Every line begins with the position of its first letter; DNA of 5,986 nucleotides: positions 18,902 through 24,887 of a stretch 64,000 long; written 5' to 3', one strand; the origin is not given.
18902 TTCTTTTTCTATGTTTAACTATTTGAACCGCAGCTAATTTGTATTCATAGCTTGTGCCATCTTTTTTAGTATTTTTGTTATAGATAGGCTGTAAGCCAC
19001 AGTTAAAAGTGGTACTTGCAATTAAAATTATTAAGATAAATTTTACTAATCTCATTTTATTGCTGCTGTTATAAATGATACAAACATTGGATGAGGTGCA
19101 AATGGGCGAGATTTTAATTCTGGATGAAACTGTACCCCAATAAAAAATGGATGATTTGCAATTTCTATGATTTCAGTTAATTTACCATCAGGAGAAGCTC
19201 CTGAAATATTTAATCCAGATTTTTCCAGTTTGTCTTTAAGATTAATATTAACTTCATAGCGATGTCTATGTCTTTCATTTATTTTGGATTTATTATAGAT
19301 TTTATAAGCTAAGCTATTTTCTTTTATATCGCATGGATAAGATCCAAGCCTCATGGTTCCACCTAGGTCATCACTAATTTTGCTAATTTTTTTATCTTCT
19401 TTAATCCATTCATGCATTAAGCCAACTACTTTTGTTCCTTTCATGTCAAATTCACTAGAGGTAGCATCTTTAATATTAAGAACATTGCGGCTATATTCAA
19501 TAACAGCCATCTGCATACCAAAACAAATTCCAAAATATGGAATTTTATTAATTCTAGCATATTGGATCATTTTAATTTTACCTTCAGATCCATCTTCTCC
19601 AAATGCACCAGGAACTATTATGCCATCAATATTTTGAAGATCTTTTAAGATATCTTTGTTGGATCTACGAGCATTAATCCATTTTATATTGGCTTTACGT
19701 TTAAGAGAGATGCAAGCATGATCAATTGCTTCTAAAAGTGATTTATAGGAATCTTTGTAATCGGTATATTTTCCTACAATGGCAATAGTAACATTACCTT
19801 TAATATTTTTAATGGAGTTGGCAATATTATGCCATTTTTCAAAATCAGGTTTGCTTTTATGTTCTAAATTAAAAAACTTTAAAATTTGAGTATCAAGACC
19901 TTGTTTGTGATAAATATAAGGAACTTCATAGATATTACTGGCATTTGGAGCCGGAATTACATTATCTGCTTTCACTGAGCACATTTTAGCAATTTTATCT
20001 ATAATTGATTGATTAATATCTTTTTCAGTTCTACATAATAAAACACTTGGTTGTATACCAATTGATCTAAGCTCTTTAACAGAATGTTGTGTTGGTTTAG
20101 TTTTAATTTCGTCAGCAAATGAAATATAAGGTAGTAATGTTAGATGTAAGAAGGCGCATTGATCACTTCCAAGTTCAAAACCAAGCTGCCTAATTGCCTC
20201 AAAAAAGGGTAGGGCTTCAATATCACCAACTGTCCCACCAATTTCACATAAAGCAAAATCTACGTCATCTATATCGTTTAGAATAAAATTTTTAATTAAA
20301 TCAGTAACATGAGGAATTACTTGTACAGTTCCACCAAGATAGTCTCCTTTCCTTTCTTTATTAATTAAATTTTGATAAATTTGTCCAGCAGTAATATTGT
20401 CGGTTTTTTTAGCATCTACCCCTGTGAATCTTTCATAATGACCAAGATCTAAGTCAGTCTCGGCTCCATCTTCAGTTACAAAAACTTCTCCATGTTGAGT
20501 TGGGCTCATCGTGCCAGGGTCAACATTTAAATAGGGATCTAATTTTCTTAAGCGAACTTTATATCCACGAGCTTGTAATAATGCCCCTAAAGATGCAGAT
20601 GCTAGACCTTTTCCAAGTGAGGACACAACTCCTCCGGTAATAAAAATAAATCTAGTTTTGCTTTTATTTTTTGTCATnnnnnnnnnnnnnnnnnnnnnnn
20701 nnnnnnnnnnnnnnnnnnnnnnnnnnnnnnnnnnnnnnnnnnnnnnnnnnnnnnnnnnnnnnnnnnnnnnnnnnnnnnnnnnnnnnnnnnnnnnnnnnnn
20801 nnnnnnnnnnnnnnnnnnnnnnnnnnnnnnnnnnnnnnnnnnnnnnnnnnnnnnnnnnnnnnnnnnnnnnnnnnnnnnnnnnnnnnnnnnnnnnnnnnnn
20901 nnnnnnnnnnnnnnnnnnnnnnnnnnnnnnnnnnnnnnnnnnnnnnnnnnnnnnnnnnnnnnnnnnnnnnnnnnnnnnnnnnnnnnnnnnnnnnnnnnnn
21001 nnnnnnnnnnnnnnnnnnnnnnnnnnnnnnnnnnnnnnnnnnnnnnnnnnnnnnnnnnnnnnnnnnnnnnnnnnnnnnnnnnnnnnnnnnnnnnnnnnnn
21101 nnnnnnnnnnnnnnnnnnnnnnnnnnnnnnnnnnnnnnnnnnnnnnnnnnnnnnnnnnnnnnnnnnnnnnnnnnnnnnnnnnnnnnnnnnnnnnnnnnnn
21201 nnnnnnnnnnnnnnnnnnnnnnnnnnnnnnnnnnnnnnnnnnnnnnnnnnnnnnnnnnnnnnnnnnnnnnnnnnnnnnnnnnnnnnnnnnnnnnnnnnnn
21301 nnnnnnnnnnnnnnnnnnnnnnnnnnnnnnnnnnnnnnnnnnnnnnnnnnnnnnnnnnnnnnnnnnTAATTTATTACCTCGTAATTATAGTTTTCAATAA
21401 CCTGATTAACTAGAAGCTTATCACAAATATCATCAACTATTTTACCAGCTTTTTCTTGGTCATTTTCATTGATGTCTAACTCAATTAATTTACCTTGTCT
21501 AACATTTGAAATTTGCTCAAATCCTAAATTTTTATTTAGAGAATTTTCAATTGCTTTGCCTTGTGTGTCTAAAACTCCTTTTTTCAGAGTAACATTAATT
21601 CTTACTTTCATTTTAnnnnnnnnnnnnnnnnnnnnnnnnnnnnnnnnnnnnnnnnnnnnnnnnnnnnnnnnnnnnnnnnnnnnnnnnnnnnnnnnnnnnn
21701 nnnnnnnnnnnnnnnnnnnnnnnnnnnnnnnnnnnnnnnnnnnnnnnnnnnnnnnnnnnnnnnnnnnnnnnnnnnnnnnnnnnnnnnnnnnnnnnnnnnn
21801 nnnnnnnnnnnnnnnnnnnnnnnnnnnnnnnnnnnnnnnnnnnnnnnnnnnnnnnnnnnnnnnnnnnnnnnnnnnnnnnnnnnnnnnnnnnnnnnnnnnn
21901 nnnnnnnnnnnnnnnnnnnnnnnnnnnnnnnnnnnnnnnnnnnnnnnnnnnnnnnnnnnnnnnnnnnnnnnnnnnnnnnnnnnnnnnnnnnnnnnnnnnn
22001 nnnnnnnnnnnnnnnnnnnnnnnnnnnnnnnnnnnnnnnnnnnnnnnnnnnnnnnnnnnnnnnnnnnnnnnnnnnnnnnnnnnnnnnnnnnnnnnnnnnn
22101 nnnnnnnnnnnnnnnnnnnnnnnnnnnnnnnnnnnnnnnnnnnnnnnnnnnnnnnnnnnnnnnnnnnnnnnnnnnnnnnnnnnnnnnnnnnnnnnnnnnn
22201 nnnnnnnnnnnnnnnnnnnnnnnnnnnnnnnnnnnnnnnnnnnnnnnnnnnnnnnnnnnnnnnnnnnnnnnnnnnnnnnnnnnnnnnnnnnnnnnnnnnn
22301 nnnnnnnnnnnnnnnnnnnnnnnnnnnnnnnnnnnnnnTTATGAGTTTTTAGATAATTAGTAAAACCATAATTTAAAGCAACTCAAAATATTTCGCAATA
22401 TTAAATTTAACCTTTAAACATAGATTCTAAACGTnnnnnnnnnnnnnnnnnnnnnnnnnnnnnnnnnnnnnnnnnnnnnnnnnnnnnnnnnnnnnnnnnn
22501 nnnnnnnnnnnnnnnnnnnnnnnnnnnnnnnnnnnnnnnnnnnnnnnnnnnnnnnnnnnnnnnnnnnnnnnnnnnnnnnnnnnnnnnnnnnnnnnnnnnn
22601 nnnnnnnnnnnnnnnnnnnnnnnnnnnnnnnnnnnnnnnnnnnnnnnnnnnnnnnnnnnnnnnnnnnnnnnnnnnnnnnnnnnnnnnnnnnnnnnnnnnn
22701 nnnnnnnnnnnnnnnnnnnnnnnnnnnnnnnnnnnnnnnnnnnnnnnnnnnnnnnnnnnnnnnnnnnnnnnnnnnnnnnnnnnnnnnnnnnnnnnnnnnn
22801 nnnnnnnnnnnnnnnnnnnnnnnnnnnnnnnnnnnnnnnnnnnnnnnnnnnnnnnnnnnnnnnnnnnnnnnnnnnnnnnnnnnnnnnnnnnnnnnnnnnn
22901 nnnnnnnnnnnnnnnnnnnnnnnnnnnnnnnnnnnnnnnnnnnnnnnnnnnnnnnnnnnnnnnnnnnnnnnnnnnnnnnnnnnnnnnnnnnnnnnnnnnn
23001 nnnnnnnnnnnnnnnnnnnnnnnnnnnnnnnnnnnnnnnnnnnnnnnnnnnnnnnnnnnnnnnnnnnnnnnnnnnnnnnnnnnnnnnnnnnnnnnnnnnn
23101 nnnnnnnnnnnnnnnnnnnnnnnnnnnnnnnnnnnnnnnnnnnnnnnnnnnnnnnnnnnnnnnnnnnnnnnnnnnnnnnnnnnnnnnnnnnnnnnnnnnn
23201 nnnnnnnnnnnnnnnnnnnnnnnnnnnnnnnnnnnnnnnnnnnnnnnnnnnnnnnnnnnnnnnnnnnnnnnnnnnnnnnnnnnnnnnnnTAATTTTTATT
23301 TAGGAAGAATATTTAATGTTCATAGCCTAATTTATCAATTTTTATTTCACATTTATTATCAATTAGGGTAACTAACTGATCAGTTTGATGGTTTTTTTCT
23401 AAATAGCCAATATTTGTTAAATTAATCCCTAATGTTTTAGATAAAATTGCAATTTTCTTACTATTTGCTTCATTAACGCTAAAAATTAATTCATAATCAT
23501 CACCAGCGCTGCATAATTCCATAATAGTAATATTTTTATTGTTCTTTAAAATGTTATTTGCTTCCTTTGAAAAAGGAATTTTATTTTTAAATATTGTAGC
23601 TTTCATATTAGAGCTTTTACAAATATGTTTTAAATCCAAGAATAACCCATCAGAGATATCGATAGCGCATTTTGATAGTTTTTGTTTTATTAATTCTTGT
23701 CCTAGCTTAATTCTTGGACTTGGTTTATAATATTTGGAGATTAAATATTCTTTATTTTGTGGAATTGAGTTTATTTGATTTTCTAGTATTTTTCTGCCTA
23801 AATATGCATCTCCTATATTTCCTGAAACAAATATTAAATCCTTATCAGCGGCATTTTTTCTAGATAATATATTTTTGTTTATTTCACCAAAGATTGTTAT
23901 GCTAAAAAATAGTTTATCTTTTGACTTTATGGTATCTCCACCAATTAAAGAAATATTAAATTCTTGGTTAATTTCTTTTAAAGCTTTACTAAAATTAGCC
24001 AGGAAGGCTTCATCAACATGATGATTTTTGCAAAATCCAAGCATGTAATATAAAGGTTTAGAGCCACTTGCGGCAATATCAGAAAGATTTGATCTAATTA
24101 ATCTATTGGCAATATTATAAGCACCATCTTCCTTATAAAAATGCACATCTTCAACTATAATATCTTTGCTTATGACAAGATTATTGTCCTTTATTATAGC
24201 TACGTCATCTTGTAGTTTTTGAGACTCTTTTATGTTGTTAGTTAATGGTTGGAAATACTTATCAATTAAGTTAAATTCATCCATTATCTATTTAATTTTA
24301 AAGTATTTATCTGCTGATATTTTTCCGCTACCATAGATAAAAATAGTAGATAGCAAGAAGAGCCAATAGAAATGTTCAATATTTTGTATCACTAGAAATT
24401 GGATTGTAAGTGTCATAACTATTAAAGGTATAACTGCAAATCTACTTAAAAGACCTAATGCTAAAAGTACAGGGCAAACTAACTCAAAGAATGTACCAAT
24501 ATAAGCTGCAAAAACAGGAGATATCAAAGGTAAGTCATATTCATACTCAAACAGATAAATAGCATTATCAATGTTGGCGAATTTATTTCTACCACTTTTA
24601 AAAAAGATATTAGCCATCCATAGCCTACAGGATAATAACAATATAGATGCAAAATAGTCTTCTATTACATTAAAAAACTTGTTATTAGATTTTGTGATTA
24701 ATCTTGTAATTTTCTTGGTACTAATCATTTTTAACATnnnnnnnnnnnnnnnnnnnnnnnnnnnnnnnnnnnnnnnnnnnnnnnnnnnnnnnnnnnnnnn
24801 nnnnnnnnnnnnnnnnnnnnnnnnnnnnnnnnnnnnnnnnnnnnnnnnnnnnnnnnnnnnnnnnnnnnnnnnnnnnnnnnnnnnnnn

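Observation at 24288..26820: Complete DUF2282 / DUF692(MNIO) / DUF2063 / DoxX 'bufferin-like' RiPP metallophore operon embedded in a housekeeping gene string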

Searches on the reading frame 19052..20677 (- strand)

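Call 81: search_protein_families(library=pfam, proteins=[window:19052-20677:-], max_evalue=0.00001)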
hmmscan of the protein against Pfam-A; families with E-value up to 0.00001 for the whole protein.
window:19052-20677:- (541 aa): 3 families
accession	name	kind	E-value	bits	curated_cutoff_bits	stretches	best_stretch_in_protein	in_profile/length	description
PF06418.20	CTP_synth_N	-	4.8e-119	397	26.1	1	9-271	1-265/265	CTP synthase N-terminus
PF00117.34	GATase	-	1.1e-38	133.3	22.8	1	308-537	3-189/190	Glutamine amidotransferase class-I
PF07722.19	Peptidase_C26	-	2.9e-10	40.7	20.5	1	367-520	94-219/219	Peptidase C26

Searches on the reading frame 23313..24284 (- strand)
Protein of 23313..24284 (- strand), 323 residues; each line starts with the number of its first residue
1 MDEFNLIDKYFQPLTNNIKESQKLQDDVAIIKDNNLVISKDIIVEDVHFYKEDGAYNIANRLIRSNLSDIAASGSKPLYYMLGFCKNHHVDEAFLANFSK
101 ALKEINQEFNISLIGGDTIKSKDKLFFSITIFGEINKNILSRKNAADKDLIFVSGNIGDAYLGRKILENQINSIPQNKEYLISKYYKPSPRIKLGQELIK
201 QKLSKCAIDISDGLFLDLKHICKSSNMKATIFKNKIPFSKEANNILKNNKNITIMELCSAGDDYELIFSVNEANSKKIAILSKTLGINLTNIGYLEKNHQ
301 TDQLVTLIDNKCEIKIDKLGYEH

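Call 86: search_protein_families(library=ncbifam, proteins=[window:23313-24284:-], max_evalue=0.00001)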
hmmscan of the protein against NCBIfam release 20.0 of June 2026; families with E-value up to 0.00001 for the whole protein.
window:23313-24284:- (323 aa): 9 families
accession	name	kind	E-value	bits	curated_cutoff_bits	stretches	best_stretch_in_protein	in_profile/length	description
TIGR01379.1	thiL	equivalog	2.7e-78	263.2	184.15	1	2-323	1-319/320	thiamine-phosphate kinase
NF004350.0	PRK05731.1-1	equivalog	4.1e-59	200.1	441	1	2-323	4-321/325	thiamine-phosphate kinase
NF004353.0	PRK05731.2-2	equivalog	3.4e-47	161.1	301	1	18-323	12-301/311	thiamine-phosphate kinase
NF004354.0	PRK05731.2-3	equivalog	1.4e-39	136.1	204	1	21-300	13-264/273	thiamine-phosphate kinase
NF004351.0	PRK05731.1-4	equivalog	5.7e-35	120.9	324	1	3-272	16-283/321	thiamine-phosphate kinase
TIGR02124.1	hypE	equivalog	1.8e-13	50.2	251.6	1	6-272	16-275/332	hydrogenase expression/formation protein HypE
TIGR00476.1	selD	equivalog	2.7e-11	43.2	125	1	65-248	83-263/311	selenide, water dikinase SelD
TIGR04049.1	AIR_rel_sll0787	hypoth_equivalog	3.9e-08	32.7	321.3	1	65-300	82-295/318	sll0787 family AIR synthase-like protein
NF002098.0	PRK00943.1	equivalog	7.3e-06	25.1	299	0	46-247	68-266/347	selenide, water dikinase SelD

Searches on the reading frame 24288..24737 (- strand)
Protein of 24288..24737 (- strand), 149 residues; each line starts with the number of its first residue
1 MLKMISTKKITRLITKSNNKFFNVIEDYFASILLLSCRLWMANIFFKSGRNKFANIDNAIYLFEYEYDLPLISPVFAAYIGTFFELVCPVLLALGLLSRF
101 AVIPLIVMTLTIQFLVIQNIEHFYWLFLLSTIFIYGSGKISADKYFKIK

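Call 3: search_protein_families(library=pfam, proteins=[window:24288-24737:-], max_evalue=0.1)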
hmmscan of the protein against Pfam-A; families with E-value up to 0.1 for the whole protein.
window:24288-24737:- (149 aa): 2 families
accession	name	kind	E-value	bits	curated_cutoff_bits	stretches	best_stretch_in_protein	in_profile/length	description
PF07681.17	DoxX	-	5.6e-16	59.4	23.6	1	34-116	2-83/85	DoxX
PF07291.16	MauE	-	0.0019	18.9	27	1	31-119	2-90/128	Methylamine utilisation protein MauE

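Call 4: search_protein_families(library=ncbifam, proteins=[window:24288-24737:-], max_evalue=0.1)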
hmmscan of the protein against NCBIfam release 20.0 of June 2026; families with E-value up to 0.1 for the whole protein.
window:24288-24737:- (149 aa): 1 family
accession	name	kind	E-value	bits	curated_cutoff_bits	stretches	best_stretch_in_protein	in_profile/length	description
NF050144.1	matur_HvfX_fam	equivalog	3.6e-15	56.5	80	1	32-112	2-83/165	HvfX family Cu-binding RiPP maturation protein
